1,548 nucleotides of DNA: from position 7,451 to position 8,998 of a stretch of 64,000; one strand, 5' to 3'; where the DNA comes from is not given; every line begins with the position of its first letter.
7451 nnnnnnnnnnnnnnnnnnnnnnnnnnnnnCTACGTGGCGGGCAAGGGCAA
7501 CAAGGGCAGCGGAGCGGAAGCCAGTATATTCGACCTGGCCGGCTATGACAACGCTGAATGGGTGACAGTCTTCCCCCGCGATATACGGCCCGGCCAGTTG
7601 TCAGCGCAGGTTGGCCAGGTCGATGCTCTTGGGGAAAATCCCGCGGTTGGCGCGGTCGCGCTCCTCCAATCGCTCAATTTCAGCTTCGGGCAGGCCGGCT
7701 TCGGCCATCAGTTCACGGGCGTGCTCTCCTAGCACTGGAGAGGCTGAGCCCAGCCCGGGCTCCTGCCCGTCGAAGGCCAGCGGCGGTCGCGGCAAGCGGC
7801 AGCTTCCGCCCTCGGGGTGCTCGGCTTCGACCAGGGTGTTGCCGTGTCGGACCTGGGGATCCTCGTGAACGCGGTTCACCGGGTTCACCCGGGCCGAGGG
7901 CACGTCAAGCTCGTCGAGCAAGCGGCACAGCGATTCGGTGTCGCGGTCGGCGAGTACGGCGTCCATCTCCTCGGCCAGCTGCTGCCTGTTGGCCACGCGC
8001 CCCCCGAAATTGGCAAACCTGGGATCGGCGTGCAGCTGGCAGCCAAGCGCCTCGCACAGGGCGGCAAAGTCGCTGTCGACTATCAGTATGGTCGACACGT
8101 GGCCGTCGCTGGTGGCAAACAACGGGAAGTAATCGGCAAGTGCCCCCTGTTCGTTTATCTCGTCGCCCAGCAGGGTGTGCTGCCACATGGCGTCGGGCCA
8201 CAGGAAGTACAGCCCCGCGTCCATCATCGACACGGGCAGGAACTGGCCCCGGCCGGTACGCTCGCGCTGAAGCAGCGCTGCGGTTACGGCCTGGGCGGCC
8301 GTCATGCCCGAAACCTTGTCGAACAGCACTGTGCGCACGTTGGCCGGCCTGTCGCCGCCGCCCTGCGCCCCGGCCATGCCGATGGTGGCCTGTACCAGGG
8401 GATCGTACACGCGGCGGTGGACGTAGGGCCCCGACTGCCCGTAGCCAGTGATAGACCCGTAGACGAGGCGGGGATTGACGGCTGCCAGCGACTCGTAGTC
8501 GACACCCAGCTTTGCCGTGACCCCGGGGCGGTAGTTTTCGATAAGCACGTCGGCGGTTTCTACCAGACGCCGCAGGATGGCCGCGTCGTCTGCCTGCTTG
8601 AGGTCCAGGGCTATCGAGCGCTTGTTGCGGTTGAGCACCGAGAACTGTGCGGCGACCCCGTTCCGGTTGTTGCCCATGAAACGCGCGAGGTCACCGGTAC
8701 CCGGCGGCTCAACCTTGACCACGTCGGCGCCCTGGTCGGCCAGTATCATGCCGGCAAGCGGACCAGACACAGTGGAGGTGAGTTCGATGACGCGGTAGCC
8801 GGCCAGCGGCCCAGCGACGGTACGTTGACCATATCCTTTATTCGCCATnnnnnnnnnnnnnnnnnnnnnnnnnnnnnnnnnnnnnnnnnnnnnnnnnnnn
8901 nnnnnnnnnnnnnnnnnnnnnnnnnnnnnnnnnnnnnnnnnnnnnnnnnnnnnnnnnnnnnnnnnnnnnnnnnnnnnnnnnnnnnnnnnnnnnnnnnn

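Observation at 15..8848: Unprecedented-looking operon: family-III CoA-transferase + orphan TAT-exported NarG-like molybdoenzyme + eliminase-type glycyl radical enzyme + activase + PNPOx-like flavoprotein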

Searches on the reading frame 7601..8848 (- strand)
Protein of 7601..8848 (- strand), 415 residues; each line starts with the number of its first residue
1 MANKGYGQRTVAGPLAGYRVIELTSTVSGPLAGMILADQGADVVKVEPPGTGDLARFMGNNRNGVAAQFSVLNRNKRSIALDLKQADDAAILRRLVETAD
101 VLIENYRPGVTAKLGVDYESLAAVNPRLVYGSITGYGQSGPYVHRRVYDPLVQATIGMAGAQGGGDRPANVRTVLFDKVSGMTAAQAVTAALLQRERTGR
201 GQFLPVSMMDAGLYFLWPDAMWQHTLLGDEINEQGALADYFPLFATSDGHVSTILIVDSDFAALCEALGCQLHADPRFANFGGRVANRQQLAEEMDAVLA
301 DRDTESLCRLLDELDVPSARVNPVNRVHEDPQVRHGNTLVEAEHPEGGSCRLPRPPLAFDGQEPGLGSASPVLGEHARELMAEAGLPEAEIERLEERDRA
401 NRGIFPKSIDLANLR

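Call 4: search_protein_families(library=pfam, proteins=[window:7601-8848:-])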
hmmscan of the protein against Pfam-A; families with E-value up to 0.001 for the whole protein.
window:7601-8848:- (415 aa): 1 family
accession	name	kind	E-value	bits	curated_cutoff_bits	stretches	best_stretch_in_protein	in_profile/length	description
PF02515.22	CoA_transf_3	-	6.2e-109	364.9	23.3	1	15-376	1-365/366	CoA-transferase family III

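Call 5: search_protein_families(library=ncbifam, proteins=[window:7601-8848:-])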
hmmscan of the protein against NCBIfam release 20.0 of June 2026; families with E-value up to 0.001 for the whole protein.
window:7601-8848:- (415 aa): 7 families
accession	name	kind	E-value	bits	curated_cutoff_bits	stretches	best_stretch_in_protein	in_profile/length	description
NF052585.1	SucGlutTfsCaiB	equivalog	1.5e-72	244.4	750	1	11-384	4-388/394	succinate--glutarate CoA-transferase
NF003809.0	PRK05398.1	subfamily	3.2e-66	223.6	442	2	14-213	4-205/416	formyl-CoA transferase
TIGR03253.1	oxalate_frc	equivalog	1.6e-62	211.6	504.2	2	14-214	3-205/416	formyl-CoA transferase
NF008511.0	PRK11430.1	equivalog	6.2e-62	209.9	522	1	11-374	6-369/381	CoA:oxalate CoA-transferase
NF041294.1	Scnl_mescCoAtase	equivalog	1.2e-60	205.7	700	1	15-381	4-380/381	succinyl-CoA:mesaconate CoA-transferase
NF002914.1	PRK03525.1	equivalog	6.9e-34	117.4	413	1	12-398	7-395/400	L-carnitine CoA-transferase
TIGR04253.1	mesacon_CoA_iso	equivalog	5e-24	85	725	1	15-396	3-396/403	2-methylfumaryl-CoA isomerase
